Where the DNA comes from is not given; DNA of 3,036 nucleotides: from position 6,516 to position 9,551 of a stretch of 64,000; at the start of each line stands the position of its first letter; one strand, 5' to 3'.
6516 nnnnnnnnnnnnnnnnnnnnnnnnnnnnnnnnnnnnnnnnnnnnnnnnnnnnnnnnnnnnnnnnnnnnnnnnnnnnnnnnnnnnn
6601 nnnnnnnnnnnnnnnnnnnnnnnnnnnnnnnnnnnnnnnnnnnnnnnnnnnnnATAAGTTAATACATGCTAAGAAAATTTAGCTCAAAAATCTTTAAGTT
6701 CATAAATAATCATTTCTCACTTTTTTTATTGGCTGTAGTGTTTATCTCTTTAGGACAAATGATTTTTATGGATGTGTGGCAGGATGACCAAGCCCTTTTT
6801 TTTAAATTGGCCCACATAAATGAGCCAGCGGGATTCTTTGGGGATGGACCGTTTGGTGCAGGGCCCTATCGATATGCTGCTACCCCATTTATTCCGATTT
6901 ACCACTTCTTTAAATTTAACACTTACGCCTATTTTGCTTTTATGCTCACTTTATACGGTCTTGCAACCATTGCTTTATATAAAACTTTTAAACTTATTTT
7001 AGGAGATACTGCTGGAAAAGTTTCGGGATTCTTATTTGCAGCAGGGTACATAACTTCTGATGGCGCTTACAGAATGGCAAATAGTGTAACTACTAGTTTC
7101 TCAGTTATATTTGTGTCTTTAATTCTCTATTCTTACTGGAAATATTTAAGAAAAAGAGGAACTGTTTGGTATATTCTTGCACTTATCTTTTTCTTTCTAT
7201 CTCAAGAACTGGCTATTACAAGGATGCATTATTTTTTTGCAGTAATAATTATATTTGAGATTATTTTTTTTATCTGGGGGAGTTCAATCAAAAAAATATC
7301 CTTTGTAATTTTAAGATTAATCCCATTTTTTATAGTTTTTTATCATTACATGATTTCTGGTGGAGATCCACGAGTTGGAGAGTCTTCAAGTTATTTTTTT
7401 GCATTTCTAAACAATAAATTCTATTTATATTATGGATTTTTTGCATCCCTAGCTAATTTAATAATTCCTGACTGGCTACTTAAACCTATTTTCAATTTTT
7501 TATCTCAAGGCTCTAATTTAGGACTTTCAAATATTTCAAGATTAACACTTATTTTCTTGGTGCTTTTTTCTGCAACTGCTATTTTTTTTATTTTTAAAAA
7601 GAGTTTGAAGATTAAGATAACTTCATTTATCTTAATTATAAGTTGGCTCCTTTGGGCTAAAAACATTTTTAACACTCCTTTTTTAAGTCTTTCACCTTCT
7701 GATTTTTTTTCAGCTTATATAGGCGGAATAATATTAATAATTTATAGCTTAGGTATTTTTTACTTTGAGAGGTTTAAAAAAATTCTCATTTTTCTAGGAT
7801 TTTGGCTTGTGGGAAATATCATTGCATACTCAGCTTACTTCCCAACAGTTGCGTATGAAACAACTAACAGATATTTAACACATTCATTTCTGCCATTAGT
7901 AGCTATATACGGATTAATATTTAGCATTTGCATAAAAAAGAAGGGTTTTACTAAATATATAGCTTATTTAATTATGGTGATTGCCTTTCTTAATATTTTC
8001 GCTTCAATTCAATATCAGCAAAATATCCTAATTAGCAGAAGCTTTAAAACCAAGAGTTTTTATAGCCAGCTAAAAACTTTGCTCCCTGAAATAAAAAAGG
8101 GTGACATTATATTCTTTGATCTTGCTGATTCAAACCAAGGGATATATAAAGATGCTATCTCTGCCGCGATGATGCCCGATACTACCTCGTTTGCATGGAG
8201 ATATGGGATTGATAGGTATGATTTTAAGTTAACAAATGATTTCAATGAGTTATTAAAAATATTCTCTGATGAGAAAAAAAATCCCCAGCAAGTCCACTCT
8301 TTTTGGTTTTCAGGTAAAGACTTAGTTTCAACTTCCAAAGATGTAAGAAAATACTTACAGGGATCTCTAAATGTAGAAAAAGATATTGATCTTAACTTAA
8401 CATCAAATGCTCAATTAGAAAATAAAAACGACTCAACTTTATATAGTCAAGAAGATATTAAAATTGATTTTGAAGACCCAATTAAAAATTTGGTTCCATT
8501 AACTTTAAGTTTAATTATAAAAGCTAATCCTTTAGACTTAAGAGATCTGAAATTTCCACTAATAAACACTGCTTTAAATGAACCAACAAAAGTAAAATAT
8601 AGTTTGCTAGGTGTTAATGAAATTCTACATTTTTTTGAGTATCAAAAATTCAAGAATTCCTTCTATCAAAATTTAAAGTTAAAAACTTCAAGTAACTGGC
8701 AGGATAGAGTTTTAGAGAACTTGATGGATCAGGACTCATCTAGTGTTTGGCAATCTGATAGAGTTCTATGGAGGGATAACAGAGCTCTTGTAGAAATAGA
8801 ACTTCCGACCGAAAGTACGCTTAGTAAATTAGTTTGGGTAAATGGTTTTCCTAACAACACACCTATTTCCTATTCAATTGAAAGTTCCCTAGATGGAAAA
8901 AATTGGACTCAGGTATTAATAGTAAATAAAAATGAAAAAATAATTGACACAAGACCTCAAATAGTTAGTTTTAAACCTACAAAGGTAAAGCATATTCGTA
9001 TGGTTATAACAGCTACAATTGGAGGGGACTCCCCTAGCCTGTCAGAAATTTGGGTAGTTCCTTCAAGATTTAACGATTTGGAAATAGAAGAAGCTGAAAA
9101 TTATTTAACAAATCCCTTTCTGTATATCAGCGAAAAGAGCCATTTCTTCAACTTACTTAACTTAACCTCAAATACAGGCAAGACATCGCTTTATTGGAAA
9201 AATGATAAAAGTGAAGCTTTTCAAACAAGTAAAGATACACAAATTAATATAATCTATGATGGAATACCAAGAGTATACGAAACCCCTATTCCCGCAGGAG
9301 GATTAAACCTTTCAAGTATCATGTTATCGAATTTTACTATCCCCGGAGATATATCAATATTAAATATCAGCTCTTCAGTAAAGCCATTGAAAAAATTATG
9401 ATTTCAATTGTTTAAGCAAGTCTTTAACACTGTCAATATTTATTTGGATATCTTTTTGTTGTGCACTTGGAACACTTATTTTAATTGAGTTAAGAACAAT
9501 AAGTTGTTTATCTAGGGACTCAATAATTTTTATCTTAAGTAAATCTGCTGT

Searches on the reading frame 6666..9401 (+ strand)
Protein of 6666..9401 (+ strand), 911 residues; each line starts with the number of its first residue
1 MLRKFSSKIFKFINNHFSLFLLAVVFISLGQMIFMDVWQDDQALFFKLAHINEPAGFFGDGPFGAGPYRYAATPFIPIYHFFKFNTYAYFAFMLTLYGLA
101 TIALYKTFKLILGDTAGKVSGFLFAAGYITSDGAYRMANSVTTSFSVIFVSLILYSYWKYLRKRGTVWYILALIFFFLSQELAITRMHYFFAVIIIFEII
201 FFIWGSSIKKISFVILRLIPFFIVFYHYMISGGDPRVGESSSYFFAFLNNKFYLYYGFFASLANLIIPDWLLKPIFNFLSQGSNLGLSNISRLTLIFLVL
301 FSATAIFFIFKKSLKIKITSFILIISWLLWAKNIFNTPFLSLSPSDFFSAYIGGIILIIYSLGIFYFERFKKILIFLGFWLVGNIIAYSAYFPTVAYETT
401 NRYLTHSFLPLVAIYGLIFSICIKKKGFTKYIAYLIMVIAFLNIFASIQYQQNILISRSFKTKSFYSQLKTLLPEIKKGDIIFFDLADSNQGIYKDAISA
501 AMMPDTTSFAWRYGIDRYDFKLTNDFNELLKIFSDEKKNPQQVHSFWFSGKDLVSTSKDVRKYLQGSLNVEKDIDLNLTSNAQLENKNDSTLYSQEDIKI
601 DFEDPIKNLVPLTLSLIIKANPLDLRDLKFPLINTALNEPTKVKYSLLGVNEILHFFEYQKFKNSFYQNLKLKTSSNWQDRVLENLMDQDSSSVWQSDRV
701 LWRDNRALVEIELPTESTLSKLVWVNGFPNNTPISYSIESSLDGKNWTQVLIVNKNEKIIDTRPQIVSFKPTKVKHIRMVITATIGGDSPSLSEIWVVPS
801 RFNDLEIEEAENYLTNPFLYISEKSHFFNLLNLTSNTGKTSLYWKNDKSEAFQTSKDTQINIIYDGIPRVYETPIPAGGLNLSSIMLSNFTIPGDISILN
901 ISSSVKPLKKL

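Call 8: search_protein_families(library=pfam, proteins=[window:6666-9401:+], max_evalue=0.001)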
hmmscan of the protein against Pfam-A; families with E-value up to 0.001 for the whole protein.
window:6666-9401:+ (911 aa): 2 families
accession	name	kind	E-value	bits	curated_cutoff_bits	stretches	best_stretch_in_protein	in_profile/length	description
PF00754.31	F5_F8_type_C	-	1.2e-09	38.8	28.2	1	673-789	3-120/127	F5/8 type C domain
PF22633.2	F5_F8_type_C_2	-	2.2e-05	25.4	27.8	1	685-779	1-91/91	NedA-like, galactose-binding domain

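Call 9: search_protein_families(library=ncbifam, proteins=[window:6666-9401:+], max_evalue=0.00001)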
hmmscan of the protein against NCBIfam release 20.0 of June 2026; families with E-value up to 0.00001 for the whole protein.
window:6666-9401:+ (911 aa): 0 families

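Call 37: search_solved_structures(query=window:6666-9401:+, max_evalue=1)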
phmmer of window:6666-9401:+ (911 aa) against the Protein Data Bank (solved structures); distinct sequences matched with E-value up to 1: 6.
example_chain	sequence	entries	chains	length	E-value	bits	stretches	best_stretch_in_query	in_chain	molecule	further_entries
2jd9_A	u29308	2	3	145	0.0035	18.7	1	684-794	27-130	YECBM32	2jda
4a42_A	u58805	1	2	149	0.0044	18.4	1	671-758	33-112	ALPHA-N-ACETYLGLUCOSAMINIDASE FAMILY PROTEIN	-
7wdt_A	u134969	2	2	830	0.0096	17.2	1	692-796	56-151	Beta-N-acetylhexosaminidase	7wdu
6yxz_JJJ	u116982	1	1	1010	0.013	16.9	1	692-796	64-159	Beta-N-acetylhexosaminidase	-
6z14_JJJ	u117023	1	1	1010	0.013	16.9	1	692-796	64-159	Beta-N-acetylhexosaminidase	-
4lks_A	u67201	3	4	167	0.017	16.4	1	680-786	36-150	Glycosyl hydrolase, family 31/fibronectin type III domain protein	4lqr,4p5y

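Call 55: find_homologous_proteins(query=window:6666-9401:+, max_evalue=1e-10)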
Query window:6666-9401:+ (911 aa): 43 proteins with E <= 1e-10 among 8000 candidates.
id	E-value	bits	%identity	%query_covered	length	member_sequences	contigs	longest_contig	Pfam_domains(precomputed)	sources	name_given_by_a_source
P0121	0.0e+0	2024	100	100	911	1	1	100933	PF00754.32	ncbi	-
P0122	0.0e+0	1471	71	99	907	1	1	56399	PF00754.32,PF22633.4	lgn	-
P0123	4.6e-244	831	45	99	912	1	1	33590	PF00754.32,PF22633.4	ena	-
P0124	7.8e-240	817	45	96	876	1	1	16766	PF00754.32,PF22633.4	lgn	-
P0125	3.2e-237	808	43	98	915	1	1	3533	PF00754.32,PF22633.4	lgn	-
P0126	2.6e-236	805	45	98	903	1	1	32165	PF00754.32,PF22633.4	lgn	-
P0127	1.0e-235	803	43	96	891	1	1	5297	PF00754.32,PF22633.4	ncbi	-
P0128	1.6e-230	786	45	99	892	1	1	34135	PF00754.32,PF22633.4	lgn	-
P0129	3.4e-229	782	42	99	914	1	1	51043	PF00754.32,PF22633.4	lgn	-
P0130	3.2e-228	778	44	96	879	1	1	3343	PF00754.32,PF22633.4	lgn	-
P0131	5.7e-228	777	42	97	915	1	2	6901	PF00754.32,PF22633.4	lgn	-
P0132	8.7e-228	777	43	96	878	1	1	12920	PF00754.32,PF22633.4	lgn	-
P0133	1.5e-227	776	44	96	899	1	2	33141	PF00754.32,PF22633.4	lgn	-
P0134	2.9e-222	759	42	99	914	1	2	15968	PF00754.32,PF22633.4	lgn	-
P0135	5.5e-222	758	41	98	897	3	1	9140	PF00754.32,PF22633.4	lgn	-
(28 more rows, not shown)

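Call 68: predict_structure(alignment_id=A2)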
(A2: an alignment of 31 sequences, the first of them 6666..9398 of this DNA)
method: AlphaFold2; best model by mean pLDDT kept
length: 911 residues; sequences in the alignment: 31
mean_pLDDT: 87.7   pTM: 0.77
mean pLDDT of the five models: 87.7, 87.6, 86.8, 85.4, 84.8
residues with pLDDT >= 90: 490; 70-90: 375; 50-70: 42; < 50: 4
segments of 3 or more residues with pLDDT < 50: 285-288
pLDDT, mean of each block of 10 residues (from residue 1): 82 90 93 85 84 73 80 90 91 93 96 95 81 72 90 95 93 94 79 92 84 91 88 66 75 88 88 78 53 76 81 84 91 83 83 92 88 94 86 79 83 94 83 90 90 89 91 92 92 79 76 76 91 91 94 94 90 87 91 94 92 95 92 89 86 93 93 88 89 86 81 95 93 94 94 87 91 96 86 95 91 91 93 93 93 90 96 90 95 94 85 65
secondary structure, 60 per line:
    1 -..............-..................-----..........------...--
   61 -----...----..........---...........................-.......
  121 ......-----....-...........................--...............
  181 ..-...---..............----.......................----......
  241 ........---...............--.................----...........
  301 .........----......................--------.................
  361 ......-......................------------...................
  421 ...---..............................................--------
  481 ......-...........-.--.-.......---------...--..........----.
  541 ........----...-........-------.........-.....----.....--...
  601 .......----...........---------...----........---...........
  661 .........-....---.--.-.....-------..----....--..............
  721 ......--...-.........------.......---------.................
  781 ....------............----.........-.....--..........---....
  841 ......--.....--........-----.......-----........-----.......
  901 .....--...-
elements in order (helices of 4 or more, strands of 3 or more residues): H2-15 H17-34 H40-49 H73-82 H86-112 H114-126 H132-135 H137-163 H166-182 H190-203 H208-230 H235-248 H252-266 H269-285 H290-309 H314-335 H344-366 H368-389 H402-423 H427-472 E481-486 H488-498 H505-511 E521-523 H526-535 E543-548 E553-555 H557-564 E572-580 E582-586 E591-595 E598-607 E612-622 E632-634 H639-646 H650-669 E671-674 H683-687 H701-704 E707-726 E733-741 E748-754 E764-784 E791-799 H807-815 H824-833 E837-846 E849-853 E859-863 E869-875 E881-888 E894-905

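Call 70: fold_search(model_id=the predicted structure, library=pdb)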
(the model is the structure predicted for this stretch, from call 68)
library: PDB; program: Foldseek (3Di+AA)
matches with E <= 10: 1355; with E <= 0.001: 195
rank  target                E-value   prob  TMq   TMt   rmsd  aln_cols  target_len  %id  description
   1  7nsn_A                2.6e-08  1.00  0.14  0.10  13.7       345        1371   14  Multi-domain GH92 alpha-1,2-mannosidase from Neobacillus novalis: mannoimidazole complex (released 2022-09-21)
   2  4a41                  1.7e-07  1.00  0.14  0.83   2.0       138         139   20  CpGH89CBM32-5, from Clostridium perfringens, in complex with galactose (released 2012-04-04)
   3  4lks_A                1.7e-07  1.00  0.14  0.75   2.7       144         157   21  Structure of CBM32-3 from a family 31 glycoside hydrolase from Clostridium perfringens in complex with galactose (released 2014-12-24)
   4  4a44                  2.1e-07  1.00  0.14  0.83   2.0       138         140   20  CpGH89CBM32-5, from Clostridium perfringens, in complex with the Tn Antigen (released 2012-04-04)
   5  4lqr                  2.2e-07  1.00  0.14  0.76   3.5       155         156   21  Structure of CBM32-3 from a family 31 glycoside hydrolase from Clostridium perfringens (released 2014-07-23)
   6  2v5d                  2.9e-07  1.00  0.13  0.17   2.6       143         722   18  Structure of a Family 84 Glycoside Hydrolase and a Family 32 Carbohydrate-Binding Module in Tandem from Clostridium perf (released 2009-01-27)
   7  7jnf                  3.0e-07  1.00  0.14  0.31  17.2       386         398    8  The structure of CBM32-1 and CBM32-2 domains from Clostridium perfringens ZmpB in complex with GalNAc (released 2021-02-03)
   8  8tar_L                3.9e-07  1.00  0.14  0.62   5.4       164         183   18  APC/C-CDH1-UBE2C-Ubiquitin-CyclinB-NTD (released 2023-09-27)
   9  7jfs                  4.1e-07  1.00  0.14  0.14  36.6       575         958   10  The structure of the CBM32-1, CBM32-2, and M60 catalytic domains from Clostridium perfringens ZmpB (released 2021-02-03)
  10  2j1a                  6.3e-07  1.00  0.13  0.77   2.3       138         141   17  Structure of CBM32 from Clostridium perfringens beta-N- acetylhexosaminidase GH84C in complex with galactose (released 2006-08-22)
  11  7jnb                  6.9e-07  1.00  0.14  0.32  17.1       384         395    8  The structure of CBM32-1 and CBM32-2 domains from Clostridium perfringens ZmpB in complex with GalNAc (released 2021-02-03)
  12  2j7m_A                9.3e-07  1.00  0.13  0.78   2.1       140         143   18  Characterization of a Family 32 CBM (released 2006-10-16)
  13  5khu_L                9.3e-07  1.00  0.14  0.67   4.0       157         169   18  Model of human Anaphase-promoting complex/Cyclosome (APC15 deletion mutant), in complex with the Mitotic checkpoint co (released 2016-09-07)
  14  7jnd                  1.3e-06  1.00  0.13  0.30  22.9       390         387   10  The structure of CBM32-1 and CBM32-2 domains from Clostridium perfringens ZmpB (released 2021-02-03)
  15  9g8h_A                2.0e-06  1.00  0.14  0.20   2.4       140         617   18  Crystal structure of a galactose oxidase in complex with galactose (released 2025-08-06)
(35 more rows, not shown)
